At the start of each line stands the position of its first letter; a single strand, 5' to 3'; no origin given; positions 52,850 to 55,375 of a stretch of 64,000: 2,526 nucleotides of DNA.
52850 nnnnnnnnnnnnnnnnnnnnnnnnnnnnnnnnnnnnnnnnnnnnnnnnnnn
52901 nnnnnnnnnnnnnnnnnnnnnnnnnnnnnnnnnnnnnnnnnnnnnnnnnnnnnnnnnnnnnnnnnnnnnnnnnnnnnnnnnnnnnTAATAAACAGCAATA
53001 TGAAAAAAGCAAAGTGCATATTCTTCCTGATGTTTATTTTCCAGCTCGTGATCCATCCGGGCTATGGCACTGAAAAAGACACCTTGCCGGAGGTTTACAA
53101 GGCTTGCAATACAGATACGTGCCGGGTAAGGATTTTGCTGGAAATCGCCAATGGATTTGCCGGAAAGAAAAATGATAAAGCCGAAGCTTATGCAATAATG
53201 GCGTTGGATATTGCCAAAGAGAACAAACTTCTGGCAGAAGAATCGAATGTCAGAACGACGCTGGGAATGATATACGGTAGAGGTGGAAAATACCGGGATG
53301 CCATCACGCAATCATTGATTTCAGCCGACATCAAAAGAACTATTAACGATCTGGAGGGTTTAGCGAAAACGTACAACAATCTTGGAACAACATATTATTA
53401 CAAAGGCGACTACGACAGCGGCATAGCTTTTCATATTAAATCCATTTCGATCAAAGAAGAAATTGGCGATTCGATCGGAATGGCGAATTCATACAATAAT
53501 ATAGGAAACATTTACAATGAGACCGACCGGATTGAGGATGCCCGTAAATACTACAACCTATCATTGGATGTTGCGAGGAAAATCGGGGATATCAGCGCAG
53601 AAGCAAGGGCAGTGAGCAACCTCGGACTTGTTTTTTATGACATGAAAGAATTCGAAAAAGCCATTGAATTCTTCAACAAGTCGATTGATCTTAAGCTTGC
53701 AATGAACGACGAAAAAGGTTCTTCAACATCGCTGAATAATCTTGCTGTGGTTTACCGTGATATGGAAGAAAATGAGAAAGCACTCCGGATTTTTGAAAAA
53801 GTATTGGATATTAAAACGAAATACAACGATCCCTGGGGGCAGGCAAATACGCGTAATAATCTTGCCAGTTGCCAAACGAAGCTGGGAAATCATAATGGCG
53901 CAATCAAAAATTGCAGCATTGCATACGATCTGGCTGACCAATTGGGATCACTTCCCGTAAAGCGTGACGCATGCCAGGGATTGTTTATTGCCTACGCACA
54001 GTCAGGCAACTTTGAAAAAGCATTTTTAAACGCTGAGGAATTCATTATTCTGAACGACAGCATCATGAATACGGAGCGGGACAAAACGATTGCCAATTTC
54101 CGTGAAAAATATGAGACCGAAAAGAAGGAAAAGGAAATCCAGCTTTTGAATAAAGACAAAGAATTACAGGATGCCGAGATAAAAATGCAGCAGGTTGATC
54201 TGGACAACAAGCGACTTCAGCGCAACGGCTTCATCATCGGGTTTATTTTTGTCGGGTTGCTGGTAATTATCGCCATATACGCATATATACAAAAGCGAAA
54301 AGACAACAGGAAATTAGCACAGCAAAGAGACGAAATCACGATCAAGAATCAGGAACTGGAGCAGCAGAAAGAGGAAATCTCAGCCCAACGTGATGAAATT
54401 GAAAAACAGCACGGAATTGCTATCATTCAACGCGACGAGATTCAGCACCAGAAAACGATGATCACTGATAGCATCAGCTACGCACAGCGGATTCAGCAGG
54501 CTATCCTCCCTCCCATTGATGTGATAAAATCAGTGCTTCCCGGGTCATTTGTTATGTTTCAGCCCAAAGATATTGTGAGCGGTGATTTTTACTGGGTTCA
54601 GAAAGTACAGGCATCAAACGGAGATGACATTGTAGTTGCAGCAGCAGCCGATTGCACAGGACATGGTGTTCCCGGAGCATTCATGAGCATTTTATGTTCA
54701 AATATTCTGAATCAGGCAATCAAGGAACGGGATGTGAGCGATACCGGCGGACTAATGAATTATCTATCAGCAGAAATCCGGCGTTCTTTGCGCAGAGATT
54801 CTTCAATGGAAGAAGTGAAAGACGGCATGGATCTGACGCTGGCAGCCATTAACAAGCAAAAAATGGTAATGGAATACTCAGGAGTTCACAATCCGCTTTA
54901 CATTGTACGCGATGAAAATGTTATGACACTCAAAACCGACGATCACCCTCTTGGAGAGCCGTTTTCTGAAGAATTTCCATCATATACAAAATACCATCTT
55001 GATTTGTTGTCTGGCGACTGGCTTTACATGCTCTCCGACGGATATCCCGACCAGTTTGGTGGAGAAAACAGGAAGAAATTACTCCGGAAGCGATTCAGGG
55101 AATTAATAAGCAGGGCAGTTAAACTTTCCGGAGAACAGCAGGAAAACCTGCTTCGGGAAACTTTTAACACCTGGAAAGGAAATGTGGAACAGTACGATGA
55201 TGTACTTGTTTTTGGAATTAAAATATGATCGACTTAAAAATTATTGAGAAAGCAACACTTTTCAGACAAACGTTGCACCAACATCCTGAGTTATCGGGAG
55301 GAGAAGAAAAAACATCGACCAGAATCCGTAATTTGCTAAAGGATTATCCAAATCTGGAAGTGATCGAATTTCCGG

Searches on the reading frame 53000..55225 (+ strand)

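Call 53: search_protein_families(library=ncbifam, proteins=[window:53000-55225:+], max_evalue=1e-10)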
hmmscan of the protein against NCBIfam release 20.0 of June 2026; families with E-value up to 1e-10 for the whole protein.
window:53000-55225:+ (742 aa): 5 families
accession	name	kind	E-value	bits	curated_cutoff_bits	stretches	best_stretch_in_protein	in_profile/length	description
NF038263.1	prot_phos_SiaA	equivalog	3.3e-47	161.4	700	1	441-740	360-655/658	biofilm regulation protein phosphatase SiaA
NF053520.1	HK_Porph_FimS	equivalog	1.1e-28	99.9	600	2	201-341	123-263/618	sensor histidine kinase FimS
NF041717.1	HaaA_phane_TPR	equivalog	3.4e-23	81.7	1125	1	81-340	551-810/882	cyclophane-containing RiPP biosynthesis TPR protein HaaT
NF053617.1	SARPRegAfsRStmc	equivalog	5.7e-16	57.7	1430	0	173-308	747-882/986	SARP-family global regulator AfsR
NF053779.1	BT3442_fam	equivalog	1.8e-13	50.1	940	0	128-494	108-454/563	BT3442 family protein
